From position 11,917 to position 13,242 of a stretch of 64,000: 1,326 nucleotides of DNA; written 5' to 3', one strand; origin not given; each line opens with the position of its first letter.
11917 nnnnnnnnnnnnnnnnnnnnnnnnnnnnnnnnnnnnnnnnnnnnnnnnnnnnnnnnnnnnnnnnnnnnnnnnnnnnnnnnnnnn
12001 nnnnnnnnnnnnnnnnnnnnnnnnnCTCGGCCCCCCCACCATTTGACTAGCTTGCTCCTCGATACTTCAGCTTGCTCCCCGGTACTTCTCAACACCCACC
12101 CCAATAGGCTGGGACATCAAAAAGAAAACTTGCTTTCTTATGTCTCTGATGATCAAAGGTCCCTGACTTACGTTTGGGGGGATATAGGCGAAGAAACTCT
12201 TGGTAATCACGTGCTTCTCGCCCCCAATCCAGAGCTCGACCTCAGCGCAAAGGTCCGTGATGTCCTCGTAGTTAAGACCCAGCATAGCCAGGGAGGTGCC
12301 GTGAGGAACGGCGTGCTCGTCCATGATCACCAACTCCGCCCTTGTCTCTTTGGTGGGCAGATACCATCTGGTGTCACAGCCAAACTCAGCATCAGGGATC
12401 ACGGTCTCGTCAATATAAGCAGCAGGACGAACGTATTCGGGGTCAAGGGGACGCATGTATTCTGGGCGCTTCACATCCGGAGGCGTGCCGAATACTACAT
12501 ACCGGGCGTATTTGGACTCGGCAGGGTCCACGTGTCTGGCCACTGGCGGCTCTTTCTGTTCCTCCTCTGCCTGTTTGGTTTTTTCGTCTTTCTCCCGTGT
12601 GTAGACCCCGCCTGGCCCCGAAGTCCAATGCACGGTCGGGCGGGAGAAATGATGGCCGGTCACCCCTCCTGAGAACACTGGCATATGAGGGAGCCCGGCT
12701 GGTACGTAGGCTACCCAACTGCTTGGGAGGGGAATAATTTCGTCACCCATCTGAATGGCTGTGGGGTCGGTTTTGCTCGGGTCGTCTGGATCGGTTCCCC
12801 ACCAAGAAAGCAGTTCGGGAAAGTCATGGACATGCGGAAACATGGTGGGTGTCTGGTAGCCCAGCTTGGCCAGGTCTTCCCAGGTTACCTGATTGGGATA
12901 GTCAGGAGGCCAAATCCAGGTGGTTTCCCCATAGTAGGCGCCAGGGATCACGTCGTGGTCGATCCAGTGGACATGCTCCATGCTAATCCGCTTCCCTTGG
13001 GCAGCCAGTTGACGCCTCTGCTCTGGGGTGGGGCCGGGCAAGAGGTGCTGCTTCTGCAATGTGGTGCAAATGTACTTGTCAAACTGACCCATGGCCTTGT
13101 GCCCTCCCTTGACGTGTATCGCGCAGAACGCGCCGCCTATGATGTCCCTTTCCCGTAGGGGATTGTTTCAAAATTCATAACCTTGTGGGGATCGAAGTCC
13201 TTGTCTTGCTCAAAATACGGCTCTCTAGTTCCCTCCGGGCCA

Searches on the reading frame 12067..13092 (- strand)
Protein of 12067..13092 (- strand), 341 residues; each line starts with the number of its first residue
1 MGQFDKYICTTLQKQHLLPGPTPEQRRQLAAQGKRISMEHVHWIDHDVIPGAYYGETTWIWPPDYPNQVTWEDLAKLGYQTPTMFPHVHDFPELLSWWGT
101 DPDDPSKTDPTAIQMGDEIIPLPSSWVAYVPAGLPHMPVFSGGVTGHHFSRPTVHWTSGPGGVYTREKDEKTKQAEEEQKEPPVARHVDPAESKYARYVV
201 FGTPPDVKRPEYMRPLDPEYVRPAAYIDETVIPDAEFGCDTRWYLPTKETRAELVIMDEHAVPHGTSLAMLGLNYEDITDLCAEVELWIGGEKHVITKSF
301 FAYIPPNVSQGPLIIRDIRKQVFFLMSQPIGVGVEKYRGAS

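Call 13: search_protein_families(library=pfam, proteins=[window:12067-13092:-], max_evalue=0.0001)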
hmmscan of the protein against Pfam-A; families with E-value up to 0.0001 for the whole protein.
window:12067-13092:- (341 aa): 0 families

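Call 31: search_solved_structures(query=window:12067-13089:-, max_evalue=1)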
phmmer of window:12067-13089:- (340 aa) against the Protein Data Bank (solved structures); distinct sequences matched with E-value up to 1: 0.
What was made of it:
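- Tried and rejected: The PDB sequence search of the 341-aa cupin-like protein found nothing (call 31).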

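Call 49: search_protein_families(library=pfam, proteins=[window:12067-13092:-], max_evalue=5)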
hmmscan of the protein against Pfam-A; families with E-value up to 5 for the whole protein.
window:12067-13092:- (341 aa): 0 families
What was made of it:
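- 11285..14447 (-): SDR (13650..14447), cupin-like 169-aa protein (13137..13646), bicupin-like 341-aa protein (12067..13092) and a SnoaL_4 protein (11285..12025). All are conserved cluster members. The cupin assignment comes from HxH...E motifs read in the sequence; there is no Pfam or PDB hit (calls 31, 49).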
